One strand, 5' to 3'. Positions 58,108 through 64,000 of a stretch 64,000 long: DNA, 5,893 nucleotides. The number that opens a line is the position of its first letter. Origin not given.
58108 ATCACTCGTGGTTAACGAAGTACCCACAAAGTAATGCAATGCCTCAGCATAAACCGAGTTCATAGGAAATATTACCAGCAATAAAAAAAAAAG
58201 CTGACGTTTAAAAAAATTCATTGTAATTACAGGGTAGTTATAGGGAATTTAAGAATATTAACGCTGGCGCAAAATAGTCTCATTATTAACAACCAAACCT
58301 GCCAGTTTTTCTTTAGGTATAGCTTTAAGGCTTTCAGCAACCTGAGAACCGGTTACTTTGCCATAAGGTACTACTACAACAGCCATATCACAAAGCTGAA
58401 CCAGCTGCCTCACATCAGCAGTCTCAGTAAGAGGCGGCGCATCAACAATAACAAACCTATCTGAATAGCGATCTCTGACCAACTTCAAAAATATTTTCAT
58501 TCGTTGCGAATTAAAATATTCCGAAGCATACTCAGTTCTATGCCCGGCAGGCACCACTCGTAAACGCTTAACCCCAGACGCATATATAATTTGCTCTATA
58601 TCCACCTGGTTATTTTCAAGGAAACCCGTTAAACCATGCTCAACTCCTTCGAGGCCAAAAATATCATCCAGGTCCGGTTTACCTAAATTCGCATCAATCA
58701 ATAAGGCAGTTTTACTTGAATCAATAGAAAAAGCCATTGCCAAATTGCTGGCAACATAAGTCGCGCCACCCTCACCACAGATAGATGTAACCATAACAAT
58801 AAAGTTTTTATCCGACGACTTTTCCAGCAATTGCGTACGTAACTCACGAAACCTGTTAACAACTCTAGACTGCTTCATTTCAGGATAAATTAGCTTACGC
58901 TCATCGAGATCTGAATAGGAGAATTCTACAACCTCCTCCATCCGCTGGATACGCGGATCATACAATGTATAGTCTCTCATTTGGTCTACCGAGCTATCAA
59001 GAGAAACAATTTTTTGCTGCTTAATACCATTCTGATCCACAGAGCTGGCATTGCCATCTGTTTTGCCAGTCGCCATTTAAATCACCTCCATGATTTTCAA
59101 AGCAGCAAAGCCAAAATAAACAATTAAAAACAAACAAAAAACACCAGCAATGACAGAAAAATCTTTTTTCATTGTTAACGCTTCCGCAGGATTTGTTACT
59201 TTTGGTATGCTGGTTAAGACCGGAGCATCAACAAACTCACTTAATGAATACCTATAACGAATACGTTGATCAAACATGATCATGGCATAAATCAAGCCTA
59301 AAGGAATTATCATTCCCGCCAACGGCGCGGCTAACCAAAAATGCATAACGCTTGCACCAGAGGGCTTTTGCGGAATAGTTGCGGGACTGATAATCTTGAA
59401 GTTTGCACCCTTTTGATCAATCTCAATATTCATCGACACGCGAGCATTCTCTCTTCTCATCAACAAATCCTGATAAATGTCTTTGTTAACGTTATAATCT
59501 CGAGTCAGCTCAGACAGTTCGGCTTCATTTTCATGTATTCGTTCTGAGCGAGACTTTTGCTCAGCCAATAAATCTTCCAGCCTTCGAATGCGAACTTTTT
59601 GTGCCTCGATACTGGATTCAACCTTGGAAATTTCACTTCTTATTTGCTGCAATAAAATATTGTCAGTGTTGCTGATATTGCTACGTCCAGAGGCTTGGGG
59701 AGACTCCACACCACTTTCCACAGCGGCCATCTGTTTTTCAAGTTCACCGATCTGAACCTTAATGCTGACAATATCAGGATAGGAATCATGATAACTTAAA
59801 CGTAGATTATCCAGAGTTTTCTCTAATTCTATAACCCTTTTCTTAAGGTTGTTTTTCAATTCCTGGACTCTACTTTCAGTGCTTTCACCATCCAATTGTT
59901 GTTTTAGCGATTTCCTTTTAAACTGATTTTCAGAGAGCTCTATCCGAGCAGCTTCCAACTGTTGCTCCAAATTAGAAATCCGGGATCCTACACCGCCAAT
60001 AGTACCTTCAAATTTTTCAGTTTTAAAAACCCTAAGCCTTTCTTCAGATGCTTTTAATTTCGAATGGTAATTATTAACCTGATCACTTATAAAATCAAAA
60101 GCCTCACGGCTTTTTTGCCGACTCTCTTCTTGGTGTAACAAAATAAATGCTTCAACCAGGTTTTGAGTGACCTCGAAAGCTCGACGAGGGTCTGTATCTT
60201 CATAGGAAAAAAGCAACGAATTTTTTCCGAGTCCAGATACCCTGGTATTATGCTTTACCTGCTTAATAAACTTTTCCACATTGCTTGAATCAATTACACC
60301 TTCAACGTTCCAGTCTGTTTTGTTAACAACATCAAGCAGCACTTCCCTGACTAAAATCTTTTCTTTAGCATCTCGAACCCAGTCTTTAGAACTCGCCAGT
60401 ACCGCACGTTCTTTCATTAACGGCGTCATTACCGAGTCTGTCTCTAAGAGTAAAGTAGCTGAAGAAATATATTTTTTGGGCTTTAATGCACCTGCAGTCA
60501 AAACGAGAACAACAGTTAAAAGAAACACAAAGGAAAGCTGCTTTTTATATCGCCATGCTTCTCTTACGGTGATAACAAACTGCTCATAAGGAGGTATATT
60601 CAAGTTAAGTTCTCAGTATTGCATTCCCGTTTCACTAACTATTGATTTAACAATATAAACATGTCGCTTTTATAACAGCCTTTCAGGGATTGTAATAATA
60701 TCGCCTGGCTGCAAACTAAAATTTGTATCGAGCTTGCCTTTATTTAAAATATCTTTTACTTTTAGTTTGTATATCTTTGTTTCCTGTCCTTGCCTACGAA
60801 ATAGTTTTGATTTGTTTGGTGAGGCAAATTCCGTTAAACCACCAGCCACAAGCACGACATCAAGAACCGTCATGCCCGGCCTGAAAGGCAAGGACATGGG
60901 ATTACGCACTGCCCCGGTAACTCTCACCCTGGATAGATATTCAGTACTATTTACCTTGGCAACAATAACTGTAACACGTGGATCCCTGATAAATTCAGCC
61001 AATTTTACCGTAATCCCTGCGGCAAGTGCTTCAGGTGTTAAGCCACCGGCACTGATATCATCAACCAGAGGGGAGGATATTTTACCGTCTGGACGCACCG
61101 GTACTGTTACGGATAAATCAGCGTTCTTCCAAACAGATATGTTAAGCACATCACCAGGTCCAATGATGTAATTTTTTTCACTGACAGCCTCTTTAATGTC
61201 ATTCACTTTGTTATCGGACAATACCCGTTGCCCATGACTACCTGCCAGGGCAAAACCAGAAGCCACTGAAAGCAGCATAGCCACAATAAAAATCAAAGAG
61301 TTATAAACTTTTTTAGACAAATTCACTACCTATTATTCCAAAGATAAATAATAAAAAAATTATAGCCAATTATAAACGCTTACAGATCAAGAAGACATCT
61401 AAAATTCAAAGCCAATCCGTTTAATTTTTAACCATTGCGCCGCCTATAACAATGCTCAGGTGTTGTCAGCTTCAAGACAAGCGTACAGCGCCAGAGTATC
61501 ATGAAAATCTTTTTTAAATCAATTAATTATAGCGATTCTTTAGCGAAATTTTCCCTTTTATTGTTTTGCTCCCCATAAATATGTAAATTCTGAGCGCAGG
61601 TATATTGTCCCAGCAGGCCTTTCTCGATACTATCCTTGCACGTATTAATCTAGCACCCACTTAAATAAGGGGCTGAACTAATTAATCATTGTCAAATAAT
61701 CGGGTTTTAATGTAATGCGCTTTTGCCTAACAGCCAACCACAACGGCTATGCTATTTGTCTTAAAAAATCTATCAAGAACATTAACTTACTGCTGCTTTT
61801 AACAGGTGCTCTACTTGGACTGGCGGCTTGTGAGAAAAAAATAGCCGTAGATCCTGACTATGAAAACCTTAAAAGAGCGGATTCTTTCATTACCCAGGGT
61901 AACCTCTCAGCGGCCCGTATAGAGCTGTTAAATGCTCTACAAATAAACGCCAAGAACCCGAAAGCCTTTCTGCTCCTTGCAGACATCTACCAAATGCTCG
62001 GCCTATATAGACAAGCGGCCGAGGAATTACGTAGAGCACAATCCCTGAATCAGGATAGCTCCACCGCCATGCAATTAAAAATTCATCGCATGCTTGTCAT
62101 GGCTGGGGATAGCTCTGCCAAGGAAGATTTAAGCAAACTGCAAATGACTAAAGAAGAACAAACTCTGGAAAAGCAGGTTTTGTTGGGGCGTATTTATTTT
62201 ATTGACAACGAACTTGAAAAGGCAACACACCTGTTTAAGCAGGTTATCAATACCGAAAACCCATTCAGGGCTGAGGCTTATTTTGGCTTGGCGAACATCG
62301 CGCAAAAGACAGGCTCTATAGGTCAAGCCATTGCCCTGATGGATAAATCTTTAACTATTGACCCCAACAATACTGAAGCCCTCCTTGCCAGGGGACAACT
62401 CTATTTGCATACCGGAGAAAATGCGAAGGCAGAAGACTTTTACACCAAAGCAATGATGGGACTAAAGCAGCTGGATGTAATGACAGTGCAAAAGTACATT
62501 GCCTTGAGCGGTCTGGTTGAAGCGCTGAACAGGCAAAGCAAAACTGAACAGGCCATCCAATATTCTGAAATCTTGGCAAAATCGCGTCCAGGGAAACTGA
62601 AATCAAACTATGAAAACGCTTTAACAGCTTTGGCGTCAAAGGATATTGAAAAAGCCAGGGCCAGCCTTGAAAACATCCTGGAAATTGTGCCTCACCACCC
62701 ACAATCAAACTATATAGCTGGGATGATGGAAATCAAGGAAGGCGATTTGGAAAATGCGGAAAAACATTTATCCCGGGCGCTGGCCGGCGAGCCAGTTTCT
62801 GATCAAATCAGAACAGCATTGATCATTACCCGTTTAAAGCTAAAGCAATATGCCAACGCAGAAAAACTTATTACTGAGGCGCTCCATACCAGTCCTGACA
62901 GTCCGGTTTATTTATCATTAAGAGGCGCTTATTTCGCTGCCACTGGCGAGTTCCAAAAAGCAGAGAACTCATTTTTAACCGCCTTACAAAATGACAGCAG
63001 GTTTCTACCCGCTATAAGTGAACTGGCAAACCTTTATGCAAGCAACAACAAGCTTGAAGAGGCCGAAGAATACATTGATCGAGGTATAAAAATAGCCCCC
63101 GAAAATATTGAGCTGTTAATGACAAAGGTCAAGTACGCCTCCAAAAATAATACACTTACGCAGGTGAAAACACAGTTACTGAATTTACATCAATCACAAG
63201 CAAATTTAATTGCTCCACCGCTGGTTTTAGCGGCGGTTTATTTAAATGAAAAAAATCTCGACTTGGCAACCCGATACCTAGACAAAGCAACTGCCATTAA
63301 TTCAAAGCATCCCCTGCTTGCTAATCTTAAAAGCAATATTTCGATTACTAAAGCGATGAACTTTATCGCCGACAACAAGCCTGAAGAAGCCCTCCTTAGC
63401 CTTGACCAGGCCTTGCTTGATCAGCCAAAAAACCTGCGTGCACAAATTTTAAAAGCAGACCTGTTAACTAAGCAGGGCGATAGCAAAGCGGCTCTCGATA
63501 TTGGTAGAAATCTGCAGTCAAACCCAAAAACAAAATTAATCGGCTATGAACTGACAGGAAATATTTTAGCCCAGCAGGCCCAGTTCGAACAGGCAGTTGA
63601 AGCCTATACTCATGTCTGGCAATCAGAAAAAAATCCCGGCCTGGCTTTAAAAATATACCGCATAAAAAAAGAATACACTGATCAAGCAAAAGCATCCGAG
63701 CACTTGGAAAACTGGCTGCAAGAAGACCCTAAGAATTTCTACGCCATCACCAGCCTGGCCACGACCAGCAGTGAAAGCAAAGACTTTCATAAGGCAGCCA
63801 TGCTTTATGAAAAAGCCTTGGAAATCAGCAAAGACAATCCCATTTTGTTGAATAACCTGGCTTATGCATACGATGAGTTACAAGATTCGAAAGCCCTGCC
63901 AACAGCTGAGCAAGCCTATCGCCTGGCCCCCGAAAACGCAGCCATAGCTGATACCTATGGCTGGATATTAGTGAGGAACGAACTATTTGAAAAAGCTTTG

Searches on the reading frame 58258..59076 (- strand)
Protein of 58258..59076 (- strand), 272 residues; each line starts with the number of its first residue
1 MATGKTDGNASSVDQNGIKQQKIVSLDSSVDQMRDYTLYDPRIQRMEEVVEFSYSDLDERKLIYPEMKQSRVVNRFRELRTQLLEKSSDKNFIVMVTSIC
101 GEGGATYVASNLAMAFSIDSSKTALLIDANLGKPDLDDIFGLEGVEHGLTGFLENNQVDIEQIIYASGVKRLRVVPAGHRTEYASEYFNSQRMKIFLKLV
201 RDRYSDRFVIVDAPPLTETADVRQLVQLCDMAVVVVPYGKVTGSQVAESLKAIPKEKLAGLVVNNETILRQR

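Call 33: search_protein_families(library=ncbifam, proteins=[window:58258-59076:-], max_evalue=0.00001)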
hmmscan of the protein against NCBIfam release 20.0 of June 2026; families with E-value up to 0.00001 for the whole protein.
window:58258-59076:- (272 aa): 9 families
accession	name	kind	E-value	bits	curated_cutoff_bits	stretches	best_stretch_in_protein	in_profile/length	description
TIGR03018.1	pepcterm_TyrKin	hypoth_equivalog_domain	3.8e-58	196.2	230.65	1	62-264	1-207/207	XrtA-associated tyrosine autokinase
TIGR01007.1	eps_fam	subfamily_domain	8.8e-24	84.2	108.05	1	75-264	2-188/204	polysaccharide biosynthesis tyrosine autokinase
TIGR03029.1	EpsG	equivalog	8.4e-19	67.8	313.8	1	65-238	76-245/274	chain length determinant protein tyrosine kinase EpsG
NF007350.0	PRK09841.1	equivalog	6.1e-18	64.3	1248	1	72-255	511-690/726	tyrosine-protein kinase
NF008568.0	PRK11519.1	equivalog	3.2e-15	55.4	1068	1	73-255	507-685/720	tyrosine-protein kinase Wzc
TIGR01005.1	eps_transp_fam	subfamily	3.7e-15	55.2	411.7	1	72-255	526-705/754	exopolysaccharide transport protein family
TIGR01969.1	minD_arch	subfamily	2.1e-10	40.2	201.75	1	93-238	2-141/251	cell division ATPase MinD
TIGR01968.1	minD_bact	equivalog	2.4e-09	36.9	212.9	1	93-236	3-141/261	septum site-determining protein MinD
TIGR03371.1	cellulose_yhjQ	equivalog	1.1e-08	34.9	157.85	1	93-251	3-159/246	cellulose biosynthesis protein BcsQ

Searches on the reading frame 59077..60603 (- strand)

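Call 33: search_protein_families(library=ncbifam, proteins=[window:59077-60603:-], max_evalue=0.00001)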
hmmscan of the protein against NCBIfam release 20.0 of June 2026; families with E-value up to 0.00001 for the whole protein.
window:59077-60603:- (508 aa): 3 families
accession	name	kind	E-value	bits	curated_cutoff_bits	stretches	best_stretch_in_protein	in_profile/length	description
TIGR03007.1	pepcterm_ChnLen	equivalog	3.1e-110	368.7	278.85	1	12-501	6-495/498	XrtA system polysaccharide chain length determinant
TIGR03017.1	EpsF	equivalog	2.2e-17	62.9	422.75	1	276-466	254-443/444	chain length determinant protein EpsF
TIGR01005.1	eps_transp_fam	subfamily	1.2e-08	33.6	411.7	1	104-444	130-455/754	exopolysaccharide transport protein family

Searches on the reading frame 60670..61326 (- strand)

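Call 33: search_protein_families(library=ncbifam, proteins=[window:60670-61326:-], max_evalue=0.00001)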
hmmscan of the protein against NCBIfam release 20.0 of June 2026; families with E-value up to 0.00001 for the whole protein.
window:60670-61326:- (218 aa): 4 families
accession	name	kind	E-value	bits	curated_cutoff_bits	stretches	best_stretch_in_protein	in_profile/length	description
TIGR03027.2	pepcterm_export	equivalog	1.1e-61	207.4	180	1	52-217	2-168/169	XrtA/PEP-CTERM system exopolysaccharide export protein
NF041843.1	EpsY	equivalog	3.2e-30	104.9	320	1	41-212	39-209/211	exopolysaccharide export protein EpsY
TIGR03028.1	EpsE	equivalog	2.2e-21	76.3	262.65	1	52-213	1-159/239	polysaccharide export protein EpsE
NF011658.0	PRK15078.1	subfamily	3.8e-21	75.3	333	1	42-214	74-250/380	polysaccharide export protein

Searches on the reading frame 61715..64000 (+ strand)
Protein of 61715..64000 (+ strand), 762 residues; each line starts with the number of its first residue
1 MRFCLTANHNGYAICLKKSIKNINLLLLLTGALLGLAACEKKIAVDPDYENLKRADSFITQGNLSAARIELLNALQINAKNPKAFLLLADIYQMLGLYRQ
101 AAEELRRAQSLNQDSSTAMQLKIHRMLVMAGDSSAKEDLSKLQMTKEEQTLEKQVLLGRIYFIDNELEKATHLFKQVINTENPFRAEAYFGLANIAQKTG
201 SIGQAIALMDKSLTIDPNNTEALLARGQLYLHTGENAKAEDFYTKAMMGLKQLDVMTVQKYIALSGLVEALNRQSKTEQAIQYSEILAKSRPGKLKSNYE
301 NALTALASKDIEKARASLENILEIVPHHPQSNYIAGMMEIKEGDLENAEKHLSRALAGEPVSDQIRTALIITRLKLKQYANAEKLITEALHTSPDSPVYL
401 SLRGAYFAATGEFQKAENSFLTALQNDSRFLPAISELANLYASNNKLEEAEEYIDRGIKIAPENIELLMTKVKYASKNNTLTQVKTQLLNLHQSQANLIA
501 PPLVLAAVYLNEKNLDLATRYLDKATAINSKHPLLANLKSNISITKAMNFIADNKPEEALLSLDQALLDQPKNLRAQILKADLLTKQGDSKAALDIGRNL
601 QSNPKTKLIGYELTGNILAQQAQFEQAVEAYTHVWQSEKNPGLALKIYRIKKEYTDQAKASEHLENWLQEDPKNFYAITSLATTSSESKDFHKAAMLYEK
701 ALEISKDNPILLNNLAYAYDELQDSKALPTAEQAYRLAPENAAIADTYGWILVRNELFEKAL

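Call 81: search_protein_families(library=ncbifam, proteins=[window:61715-64000:+], max_evalue=0.00001)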
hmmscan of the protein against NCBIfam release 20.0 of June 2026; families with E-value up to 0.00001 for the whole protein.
window:61715-64000:+ (762 aa): 22 families
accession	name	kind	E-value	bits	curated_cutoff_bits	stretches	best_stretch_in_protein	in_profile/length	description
TIGR02917.1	PEP_TPR_lipo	equivalog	2.1e-109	366.8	312.2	3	26-420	5-386/899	XrtA/PEP-CTERM system TPR-repeat protein PrsT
TIGR02521.1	type_IV_pilW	equivalog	6.1e-39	134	154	3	126-331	6-205/234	type IV pilus biogenesis/stability protein PilW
NF040959.1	MamA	equivalog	1.1e-29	103.4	200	3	226-360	36-170/204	magnetosome protein MamA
NF008757.0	PRK11788.1-5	equivalog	1.2e-20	74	363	2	133-355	18-240/388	lipopolysaccharide assembly protein LapB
TIGR00540.1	TPR_hemY_coli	hypoth_equivalog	2.5e-20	72.6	142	1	51-282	155-383/385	heme biosynthesis-associated TPR protein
TIGR02552.1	LcrH_SycD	equivalog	3e-19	69.1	104.8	1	161-247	28-113/136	SycD/LcrH family type III secretion system chaperone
TIGR03939.1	PGA_TPR_OMP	equivalog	7.5e-19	67.4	366.65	0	297-398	397-498/800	poly-beta-1,6 N-acetyl-D-glucosamine export porin PgaA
NF033920.0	C39_PA2778_fam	equivalog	3.6e-18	65.9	150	0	654-739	169-255/255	PA2778 family cysteine peptidase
NF008755.0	PRK11788.1-3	equivalog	4.6e-18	65.7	430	2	546-687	186-327/388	lipopolysaccharide assembly protein LapB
NF047371.1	FlcA_CTERM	equivalog_domain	2.2e-13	49.6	300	2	167-357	171-375/646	periplasmic flagellar collar protein FlcA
TIGR02795.1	tol_pal_ybgF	equivalog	1.5e-12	48.2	90.1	0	152-227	40-117/119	tol-pal system protein YbgF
NF008756.0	PRK11788.1-4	equivalog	4.2e-12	45.8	474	1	143-398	27-284/389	lipopolysaccharide assembly protein LapB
NF008520.0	PRK11447.1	equivalog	6.3e-12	44.1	858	1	41-352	262-552/1157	cellulose synthase complex outer membrane protein BcsC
NF052400.1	M48_BAM_BepA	equivalog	8.5e-12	44.6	570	1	273-439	283-451/483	beta-barrel assembly-enhancing protease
NF033758.1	gliding_GltE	equivalog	1.3e-11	44.1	225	1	272-459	97-284/411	adventurous gliding motility TPR repeat lipoprotein GltE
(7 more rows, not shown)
